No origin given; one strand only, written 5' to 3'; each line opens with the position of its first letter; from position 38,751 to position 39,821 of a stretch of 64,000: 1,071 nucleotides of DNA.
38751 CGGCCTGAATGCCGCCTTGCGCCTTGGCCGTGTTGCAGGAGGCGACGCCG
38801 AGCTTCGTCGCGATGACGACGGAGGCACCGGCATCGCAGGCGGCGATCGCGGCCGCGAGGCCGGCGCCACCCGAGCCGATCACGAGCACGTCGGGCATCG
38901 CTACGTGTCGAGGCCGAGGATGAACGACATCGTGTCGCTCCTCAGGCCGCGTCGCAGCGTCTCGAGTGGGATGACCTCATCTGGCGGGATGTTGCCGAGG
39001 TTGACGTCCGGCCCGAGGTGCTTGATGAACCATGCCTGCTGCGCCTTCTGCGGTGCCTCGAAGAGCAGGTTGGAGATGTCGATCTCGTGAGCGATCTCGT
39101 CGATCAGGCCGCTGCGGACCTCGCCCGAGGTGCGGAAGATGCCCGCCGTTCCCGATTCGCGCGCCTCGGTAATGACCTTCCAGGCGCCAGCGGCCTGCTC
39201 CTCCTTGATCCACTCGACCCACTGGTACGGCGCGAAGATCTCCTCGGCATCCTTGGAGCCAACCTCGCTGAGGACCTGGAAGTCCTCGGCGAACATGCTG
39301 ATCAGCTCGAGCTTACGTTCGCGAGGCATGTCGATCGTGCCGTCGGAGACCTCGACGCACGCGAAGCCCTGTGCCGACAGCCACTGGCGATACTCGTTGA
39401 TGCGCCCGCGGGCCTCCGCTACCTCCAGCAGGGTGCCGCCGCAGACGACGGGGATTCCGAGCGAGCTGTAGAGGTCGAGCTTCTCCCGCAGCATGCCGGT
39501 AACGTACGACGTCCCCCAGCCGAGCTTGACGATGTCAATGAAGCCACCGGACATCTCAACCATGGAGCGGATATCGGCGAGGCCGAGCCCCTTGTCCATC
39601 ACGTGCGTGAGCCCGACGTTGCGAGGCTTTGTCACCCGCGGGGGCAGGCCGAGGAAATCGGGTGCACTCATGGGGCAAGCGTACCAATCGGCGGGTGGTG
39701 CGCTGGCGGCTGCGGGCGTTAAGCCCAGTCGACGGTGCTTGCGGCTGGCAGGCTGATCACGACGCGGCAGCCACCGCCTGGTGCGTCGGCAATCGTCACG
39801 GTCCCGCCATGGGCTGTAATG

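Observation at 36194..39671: Orphan ComA (phosphosulfolactate synthase) operon with two flavoproteins and an ACT-like protein, heading an envelope-glycan gene run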

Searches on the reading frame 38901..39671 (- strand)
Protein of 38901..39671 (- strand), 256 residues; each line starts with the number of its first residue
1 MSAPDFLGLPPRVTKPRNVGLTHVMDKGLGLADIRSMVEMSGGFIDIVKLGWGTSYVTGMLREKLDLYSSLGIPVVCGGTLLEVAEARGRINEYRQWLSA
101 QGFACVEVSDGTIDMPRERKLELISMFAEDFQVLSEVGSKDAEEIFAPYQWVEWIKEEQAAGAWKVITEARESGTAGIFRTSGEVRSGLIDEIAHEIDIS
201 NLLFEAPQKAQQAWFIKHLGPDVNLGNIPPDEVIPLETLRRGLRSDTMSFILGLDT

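Call 3: search_protein_families(library=pfam, proteins=[window:38901-39671:-], max_evalue=0.01)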
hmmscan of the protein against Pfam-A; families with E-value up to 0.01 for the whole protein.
window:38901-39671:- (256 aa): 1 family
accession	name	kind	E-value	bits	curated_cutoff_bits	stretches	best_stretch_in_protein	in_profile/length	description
PF02679.21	ComA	-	1.1e-87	294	25.2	1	11-246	2-243/243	(2R)-phospho-3-sulfolactate synthase (ComA)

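Call 4: search_protein_families(library=ncbifam, proteins=[window:38901-39671:-], max_evalue=0.01)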
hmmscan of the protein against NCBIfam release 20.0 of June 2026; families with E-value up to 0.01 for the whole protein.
window:38901-39671:- (256 aa): 1 family
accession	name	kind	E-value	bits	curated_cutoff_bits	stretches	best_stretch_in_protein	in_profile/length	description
TIGR03849.2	arch_ComA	equivalog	1.5e-77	260.2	280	1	15-248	2-240/241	phosphosulfolactate synthase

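Call 5: find_homologous_proteins(query=window:38901-39671:-, max_evalue=1e-10)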
Query window:38901-39671:- (256 aa): 8000 proteins with E <= 1e-10 among 8000 candidates; the best 120 are listed.
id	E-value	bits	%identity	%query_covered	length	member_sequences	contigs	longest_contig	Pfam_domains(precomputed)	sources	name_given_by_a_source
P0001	2.3e-165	566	99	100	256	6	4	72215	PF02679.22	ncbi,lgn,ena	-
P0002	3.9e-146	503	87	100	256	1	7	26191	PF02679.22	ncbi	-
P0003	4.0e-146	503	87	100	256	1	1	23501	PF02679.22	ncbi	-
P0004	4.8e-146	503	87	100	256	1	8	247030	PF02679.22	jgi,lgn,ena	-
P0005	5.3e-146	503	87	100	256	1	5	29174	PF02679.22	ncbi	-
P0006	5.5e-146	503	87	100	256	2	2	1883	PF02679.22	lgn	-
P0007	1.5e-145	501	87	100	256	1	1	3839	PF02679.22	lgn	-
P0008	1.1e-144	499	87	100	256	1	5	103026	PF02679.22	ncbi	-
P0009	1.6e-144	498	87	100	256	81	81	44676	PF02679.22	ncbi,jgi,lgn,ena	jgi:phosphosulfolactate synthase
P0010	3.8e-144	497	87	100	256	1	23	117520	PF02679.22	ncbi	-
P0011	4.3e-144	497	87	100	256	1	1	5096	PF02679.22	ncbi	-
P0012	5.0e-144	496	87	100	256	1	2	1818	PF02679.22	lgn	-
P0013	5.5e-144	496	86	99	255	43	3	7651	PF02679.22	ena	-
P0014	8.1e-144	496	86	100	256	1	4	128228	PF02679.22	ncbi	-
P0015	9.6e-144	495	86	100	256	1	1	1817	PF02679.22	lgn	-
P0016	2.0e-143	494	87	100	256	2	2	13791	PF02679.22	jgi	jgi:phosphosulfolactate synthase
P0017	2.5e-143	494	87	100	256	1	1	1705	PF02679.22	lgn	-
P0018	2.7e-143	494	86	100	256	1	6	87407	PF02679.22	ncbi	-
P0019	3.7e-143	494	86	100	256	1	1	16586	PF02679.22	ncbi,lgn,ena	-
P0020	5.1e-143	493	87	100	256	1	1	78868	PF02679.22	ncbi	-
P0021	6.7e-143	493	86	100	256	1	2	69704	PF02679.22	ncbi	-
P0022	1.6e-142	492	87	100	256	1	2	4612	PF02679.22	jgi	jgi:phosphosulfolactate synthase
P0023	2.2e-142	491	87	100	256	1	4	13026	PF02679.22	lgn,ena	-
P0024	4.1e-142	490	85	100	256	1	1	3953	PF02679.22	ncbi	ncbi:MAG: phosphosulfolactate synthase [Gaiellales bacterium]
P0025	4.4e-142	490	85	100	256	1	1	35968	PF02679.22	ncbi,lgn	-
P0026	5.4e-142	490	85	100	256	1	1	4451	PF02679.22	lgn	-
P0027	7.2e-142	489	86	100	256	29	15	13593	PF02679.22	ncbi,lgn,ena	-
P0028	3.9e-141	487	85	98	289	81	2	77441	PF02679.22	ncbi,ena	-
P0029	7.2e-141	486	-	-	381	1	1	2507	PF02679.22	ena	-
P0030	1.6e-140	485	85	100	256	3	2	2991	PF02679.22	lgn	-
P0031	2.0e-140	485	84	100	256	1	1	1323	PF02679.22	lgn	-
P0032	1.9e-139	481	85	100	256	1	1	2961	PF02679.22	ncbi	-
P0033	3.4e-137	474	83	99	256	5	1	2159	PF02679.22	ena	-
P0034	5.8e-137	473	82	99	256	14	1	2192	PF02679.22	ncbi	-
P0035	1.4e-135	469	82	99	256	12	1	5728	PF02679.22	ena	-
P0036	1.7e-135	468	82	100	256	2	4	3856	PF02679.22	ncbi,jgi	jgi:phosphosulfolactate synthase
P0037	8.8e-134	463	89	92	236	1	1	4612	PF02679.22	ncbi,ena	-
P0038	3.0e-133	461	89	90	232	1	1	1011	PF02679.22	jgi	-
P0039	4.7e-133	460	89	92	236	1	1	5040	PF02679.22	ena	-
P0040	1.8e-132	459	83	100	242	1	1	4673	PF02679.22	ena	-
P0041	1.2e-125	436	79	96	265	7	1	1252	PF02679.22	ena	-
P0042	5.7e-125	434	79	97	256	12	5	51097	PF02679.22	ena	-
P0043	2.0e-124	432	76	98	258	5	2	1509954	PF02679.22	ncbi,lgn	-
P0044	5.4e-124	431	77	96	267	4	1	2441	PF02679.22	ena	-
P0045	5.7e-124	431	78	98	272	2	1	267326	PF02679.22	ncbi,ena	-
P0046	1.5e-123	429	76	98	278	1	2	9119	PF02679.22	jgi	jgi:phosphosulfolactate synthase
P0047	1.6e-123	429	76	96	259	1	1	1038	PF02679.22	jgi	-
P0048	3.3e-123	428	77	97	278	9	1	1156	PF02679.22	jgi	jgi:phosphosulfolactate synthase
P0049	3.4e-123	428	77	97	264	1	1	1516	PF02679.22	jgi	jgi:phosphosulfolactate synthase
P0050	2.3e-122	425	75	98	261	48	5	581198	PF02679.22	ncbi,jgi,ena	jgi:phosphosulfolactate synthase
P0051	2.9e-122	425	75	98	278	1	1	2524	PF02679.22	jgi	jgi:phosphosulfolactate synthase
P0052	4.1e-122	425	77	96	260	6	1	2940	PF02679.22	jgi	jgi:phosphosulfolactate synthase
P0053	5.3e-122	424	75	98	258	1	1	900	PF02679.22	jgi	jgi:phosphosulfolactate synthase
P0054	1.2e-121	423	75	96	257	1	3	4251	PF02679.22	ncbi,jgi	jgi:phosphosulfolactate synthase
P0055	7.4e-121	421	74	96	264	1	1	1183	PF02679.22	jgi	-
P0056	1.8e-120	419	75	98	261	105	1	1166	PF02679.22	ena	-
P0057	1.8e-120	419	75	98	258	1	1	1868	PF02679.22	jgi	jgi:phosphosulfolactate synthase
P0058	2.1e-120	419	76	97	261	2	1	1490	PF02679.22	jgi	jgi:phosphosulfolactate synthase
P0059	2.3e-120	419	76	96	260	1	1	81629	PF02679.22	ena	-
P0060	3.8e-120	418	73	98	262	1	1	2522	PF02679.22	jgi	jgi:phosphosulfolactate synthase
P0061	4.2e-120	418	77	95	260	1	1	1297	PF02679.22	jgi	jgi:phosphosulfolactate synthase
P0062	4.2e-120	418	75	96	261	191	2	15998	PF02679.22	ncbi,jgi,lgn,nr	ncbi:MAG: phosphosulfolactate synthase [Actinomycetota bacterium]|jgi:phosphosulfolactate synthase|n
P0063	8.3e-120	417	76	96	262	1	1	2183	PF02679.22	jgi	jgi:phosphosulfolactate synthase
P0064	1.6e-119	416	76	96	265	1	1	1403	PF02679.22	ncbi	-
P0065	1.9e-119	416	74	98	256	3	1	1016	PF02679.22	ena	-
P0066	5.1e-119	414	74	98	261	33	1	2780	PF02679.22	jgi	jgi:phosphosulfolactate synthase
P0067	6.3e-119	414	75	97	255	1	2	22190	PF02679.22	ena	-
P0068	7.6e-119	414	75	96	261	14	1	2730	PF02679.22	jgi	jgi:phosphosulfolactate synthase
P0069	7.7e-119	414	77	95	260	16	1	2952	PF02679.22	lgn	-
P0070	1.3e-118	413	73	98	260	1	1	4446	PF02679.22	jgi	jgi:phosphosulfolactate synthase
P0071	1.4e-118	413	74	98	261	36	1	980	PF02679.22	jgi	jgi:phosphosulfolactate synthase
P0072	1.4e-118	413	77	95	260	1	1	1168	PF02679.22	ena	-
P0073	1.6e-118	413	74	98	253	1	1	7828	PF02679.22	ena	-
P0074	1.9e-118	413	74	98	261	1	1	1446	PF02679.22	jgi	jgi:phosphosulfolactate synthase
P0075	2.6e-118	412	74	98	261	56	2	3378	PF02679.22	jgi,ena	jgi:phosphosulfolactate synthase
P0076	3.3e-118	412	74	96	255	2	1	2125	PF02679.22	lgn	-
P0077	4.1e-118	412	75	96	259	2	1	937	PF02679.22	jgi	jgi:phosphosulfolactate synthase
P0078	4.3e-118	411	76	97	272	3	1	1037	PF02679.22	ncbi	-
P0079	9.2e-118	410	74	95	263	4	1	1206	PF02679.22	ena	-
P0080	2.0e-117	409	73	98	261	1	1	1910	PF02679.22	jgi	jgi:phosphosulfolactate synthase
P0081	3.4e-117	408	74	96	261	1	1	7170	PF02679.22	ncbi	ncbi:MAG: phosphosulfolactate synthase [Gaiellales bacterium]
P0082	6.6e-117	408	73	96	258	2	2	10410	PF02679.22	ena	-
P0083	1.0e-116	407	73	97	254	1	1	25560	PF02679.22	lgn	-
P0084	2.8e-116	406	74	98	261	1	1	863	PF02679.22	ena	-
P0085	3.5e-116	405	73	96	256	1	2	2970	PF02679.22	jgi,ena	-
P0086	3.6e-116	405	71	98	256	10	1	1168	PF02679.22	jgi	jgi:phosphosulfolactate synthase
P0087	1.5e-115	403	72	98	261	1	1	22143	PF02679.22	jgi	jgi:phosphosulfolactate synthase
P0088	2.0e-115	403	71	96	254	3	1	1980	PF02679.22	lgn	-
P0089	1.3e-114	400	68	96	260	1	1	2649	PF02679.22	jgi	jgi:phosphosulfolactate synthase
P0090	1.5e-114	400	70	96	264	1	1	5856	PF02679.22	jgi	jgi:phosphosulfolactate synthase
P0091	1.8e-114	400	72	97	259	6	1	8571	PF02679.22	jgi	jgi:phosphosulfolactate synthase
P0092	2.6e-114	399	73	96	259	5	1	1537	PF02679.22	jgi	jgi:phosphosulfolactate synthase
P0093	3.5e-114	399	72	96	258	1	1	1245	PF02679.22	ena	-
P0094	3.6e-114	399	70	96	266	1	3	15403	PF02679.22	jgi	jgi:phosphosulfolactate synthase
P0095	6.8e-114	398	69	96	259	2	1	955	PF02679.22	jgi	jgi:phosphosulfolactate synthase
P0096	8.7e-114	397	71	98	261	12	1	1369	PF02679.22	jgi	jgi:phosphosulfolactate synthase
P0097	1.1e-113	397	70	96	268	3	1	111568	PF02679.22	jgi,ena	-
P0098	1.4e-113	397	72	96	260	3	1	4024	PF02679.22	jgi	jgi:phosphosulfolactate synthase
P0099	1.5e-113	397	72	98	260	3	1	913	PF02679.22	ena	-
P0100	2.8e-113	396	69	96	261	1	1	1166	PF02679.22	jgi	jgi:phosphosulfolactate synthase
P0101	3.3e-113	395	72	98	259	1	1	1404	PF02679.22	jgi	-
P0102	4.1e-113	395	70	96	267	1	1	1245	PF02679.22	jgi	jgi:phosphosulfolactate synthase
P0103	4.1e-113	395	69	96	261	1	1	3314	PF02679.22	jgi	jgi:phosphosulfolactate synthase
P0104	5.3e-113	395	71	97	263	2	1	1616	PF02679.22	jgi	jgi:phosphosulfolactate synthase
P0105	6.9e-113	394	72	98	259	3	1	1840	PF02679.22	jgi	-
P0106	9.9e-113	394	68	96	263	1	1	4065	PF02679.22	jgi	jgi:phosphosulfolactate synthase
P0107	1.0e-112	394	72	96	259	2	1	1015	PF02679.22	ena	-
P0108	1.1e-112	394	71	98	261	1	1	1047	PF02679.22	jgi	jgi:phosphosulfolactate synthase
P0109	1.2e-112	394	70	96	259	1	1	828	PF02679.22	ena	-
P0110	1.4e-112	393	70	96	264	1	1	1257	PF02679.22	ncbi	-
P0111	1.7e-112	393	70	98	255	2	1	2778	PF02679.22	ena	-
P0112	2.0e-112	393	68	96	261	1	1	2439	PF02679.22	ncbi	-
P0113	2.1e-112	393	68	96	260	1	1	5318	PF02679.22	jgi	jgi:phosphosulfolactate synthase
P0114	2.2e-112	393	69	96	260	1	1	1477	PF02679.22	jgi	jgi:phosphosulfolactate synthase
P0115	2.9e-112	392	68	96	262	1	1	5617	PF02679.22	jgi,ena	-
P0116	3.7e-112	392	67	98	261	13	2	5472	PF02679.22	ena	-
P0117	4.3e-112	392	71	98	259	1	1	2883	PF02679.22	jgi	jgi:phosphosulfolactate synthase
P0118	4.3e-112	392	69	98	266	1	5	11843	PF02679.22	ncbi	ncbi:MAG: phosphosulfolactate synthase [Gaiellaceae bacterium]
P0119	4.4e-112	392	68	96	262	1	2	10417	PF02679.22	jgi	jgi:phosphosulfolactate synthase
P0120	4.8e-112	392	71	97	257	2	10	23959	PF02679.22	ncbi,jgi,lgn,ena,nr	ncbi:MAG TPA: phosphosulfolactate synthase [Gaiellales bacterium]|jgi:phosphosulfolactate synthase|n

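Call 7: find_encoding_contigs(protein=P0043, flank=8000, max_places=3)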
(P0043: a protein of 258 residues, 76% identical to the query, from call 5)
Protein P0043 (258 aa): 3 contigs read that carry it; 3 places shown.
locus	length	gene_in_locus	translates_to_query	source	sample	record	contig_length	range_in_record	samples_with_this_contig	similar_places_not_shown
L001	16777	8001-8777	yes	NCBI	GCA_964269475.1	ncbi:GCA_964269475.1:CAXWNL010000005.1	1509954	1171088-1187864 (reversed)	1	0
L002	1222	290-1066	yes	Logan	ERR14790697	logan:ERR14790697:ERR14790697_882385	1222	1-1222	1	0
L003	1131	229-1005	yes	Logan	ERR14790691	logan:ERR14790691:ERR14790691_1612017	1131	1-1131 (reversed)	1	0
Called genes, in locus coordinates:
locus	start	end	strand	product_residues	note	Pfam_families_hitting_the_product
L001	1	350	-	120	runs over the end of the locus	-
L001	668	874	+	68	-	PF13559:DUF4129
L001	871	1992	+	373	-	PF14258:DUF4350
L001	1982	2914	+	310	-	PF20030:bpMoxR, PF00004:AAA, PF07726:AAA_3, PF07728:AAA_5, PF17863:AAA_lid_2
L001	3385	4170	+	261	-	PF01882:DUF58, PF13519:VWA_2 (weak)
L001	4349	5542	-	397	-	PF23197:IG_AIR9 (faint)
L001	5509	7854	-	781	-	PF16709:SCAB-Ig (faint), PF23197:IG_AIR9 (faint)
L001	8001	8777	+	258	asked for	PF02679:ComA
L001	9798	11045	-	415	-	PF00990:GGDEF, PF00563:EAL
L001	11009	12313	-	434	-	PF16927:HisKA_7TM, PF00989:PAS, PF08448:PAS_4, PF13188:PAS_8 (faint), PF13426:PAS_9 (weak), PF00990:GGDEF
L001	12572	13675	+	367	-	PF14306:PUA_2, PF01747:ATP-sulfurylase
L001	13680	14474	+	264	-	PF01925:TauE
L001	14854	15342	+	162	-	-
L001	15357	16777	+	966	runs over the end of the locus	-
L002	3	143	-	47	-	?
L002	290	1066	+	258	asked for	PF02679:ComA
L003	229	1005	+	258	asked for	PF02679:ComA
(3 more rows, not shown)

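Call 8: find_encoding_contigs(protein=P0050, flank=8000, max_places=3)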
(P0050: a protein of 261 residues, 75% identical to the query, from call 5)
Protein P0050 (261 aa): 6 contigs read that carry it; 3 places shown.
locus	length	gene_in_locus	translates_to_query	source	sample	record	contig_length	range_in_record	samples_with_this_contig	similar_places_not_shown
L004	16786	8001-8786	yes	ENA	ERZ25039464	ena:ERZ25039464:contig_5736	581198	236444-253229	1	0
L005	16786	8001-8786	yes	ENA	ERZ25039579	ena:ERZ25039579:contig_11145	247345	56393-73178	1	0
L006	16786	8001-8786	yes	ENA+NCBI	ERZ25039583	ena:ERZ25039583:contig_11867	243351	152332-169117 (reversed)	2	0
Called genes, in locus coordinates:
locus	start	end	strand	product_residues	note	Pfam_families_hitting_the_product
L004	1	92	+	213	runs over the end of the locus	-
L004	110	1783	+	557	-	PF05088:Bac_GDH_CD, PF21074:GDH_C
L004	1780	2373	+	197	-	PF00857:Isochorismatase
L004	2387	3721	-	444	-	PF16952:Gln-synt_N_2 (weak), PF00120:Gln-synt_C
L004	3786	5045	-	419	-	PF00067:p450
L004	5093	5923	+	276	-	PF01557:FAA_hydrolase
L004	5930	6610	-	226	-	-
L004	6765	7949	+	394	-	PF00890:FAD_binding_2, PF01266:DAO, PF07992:Pyr_redox_2 (faint)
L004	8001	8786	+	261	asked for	PF02679:ComA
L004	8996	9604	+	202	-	-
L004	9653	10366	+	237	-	PF01507:PAPS_reduct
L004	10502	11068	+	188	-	-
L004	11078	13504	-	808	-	PF18911:PKD_4 (weak)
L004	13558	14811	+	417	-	PF13860:FlgD_ig (faint)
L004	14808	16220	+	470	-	PF04932:Wzy_C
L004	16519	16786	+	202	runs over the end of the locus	PF02585:PIG-L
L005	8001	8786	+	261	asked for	PF02679:ComA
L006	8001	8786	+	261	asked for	PF02679:ComA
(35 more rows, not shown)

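Call 9: find_encoding_contigs(protein=window:38901-39671:-, flank=10000, max_places=4)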
Protein window:38901-39671:- (256 aa): 5 contigs read that carry it; 4 places shown.
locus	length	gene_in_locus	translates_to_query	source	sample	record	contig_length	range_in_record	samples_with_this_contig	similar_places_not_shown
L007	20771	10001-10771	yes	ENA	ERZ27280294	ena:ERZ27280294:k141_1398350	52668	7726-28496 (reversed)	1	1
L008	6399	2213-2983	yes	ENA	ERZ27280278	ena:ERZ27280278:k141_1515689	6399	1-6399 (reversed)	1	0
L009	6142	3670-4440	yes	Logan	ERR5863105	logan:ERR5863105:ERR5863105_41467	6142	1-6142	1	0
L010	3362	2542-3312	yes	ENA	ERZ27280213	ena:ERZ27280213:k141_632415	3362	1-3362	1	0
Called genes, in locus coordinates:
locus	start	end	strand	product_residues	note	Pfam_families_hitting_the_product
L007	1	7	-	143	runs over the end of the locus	PF00582:Usp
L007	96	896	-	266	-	PF04468:PSP1, PF28472:PSP1_3rd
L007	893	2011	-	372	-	PF13177:DNA_pol3_delta2, PF09115:DNApol3-delta_C (faint)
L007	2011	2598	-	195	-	PF02223:Thymidylate_kin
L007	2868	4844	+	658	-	-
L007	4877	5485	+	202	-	-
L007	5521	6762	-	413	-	PF00109:ketoacyl-synt, PF02801:Ketoacyl-synt_C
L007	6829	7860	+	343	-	-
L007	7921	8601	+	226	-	PF00072:Response_reg, PF00486:Trans_reg_C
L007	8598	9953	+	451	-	PF00512:HisKA, PF02518:HATPase_c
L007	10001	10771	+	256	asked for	PF02679:ComA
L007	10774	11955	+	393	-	PF00890:FAD_binding_2, PF07992:Pyr_redox_2 (faint)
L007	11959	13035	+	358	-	-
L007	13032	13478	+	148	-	PF13840:ACT_7 (weak)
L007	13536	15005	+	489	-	-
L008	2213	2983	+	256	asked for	PF02679:ComA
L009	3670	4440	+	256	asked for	PF02679:ComA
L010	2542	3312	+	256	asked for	PF02679:ComA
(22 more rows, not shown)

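Call 10: find_encoding_contigs(protein=P0004, flank=10000, max_places=3)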
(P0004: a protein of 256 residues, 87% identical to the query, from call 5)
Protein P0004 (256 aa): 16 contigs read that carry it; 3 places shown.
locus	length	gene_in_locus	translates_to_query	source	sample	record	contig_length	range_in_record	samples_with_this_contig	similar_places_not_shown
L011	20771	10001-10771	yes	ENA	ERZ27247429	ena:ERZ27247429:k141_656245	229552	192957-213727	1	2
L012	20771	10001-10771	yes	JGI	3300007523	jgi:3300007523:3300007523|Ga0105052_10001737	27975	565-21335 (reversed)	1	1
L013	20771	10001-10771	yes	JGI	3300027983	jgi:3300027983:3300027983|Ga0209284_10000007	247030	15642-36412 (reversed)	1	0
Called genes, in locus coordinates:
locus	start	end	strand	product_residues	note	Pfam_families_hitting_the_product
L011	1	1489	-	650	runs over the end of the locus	PF16177:ACAS_N, PF00501:AMP-binding, PF13193:AMP-binding_C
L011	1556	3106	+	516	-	-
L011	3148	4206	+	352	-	PF04055:Radical_SAM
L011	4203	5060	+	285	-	-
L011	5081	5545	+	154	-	PF10604:Polyketide_cyc2, PF03364:Polyketide_cyc (weak)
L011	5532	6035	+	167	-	PF10604:Polyketide_cyc2, PF03364:Polyketide_cyc (weak)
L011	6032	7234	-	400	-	PF00109:ketoacyl-synt, PF02801:Ketoacyl-synt_C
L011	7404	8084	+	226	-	PF00072:Response_reg, PF00486:Trans_reg_C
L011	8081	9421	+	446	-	PF00512:HisKA, PF02518:HATPase_c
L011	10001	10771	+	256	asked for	PF02679:ComA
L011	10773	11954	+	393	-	PF00890:FAD_binding_2, PF07992:Pyr_redox_2 (faint)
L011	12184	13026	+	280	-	-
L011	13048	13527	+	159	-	PF13840:ACT_7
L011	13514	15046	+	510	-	PF13860:FlgD_ig (faint), PF17936:Big_6 (faint)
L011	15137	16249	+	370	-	PF01073:3Beta_HSD, PF01370:Epimerase, PF02719:Polysacc_synt_2, PF05368:NmrA, PF07993:NAD_binding_4, PF13460:NAD_binding_10, PF16363:GDP_Man_Dehyd, PF01370:Epimerase, +2 more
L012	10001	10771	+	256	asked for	PF02679:ComA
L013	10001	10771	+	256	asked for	PF02679:ComA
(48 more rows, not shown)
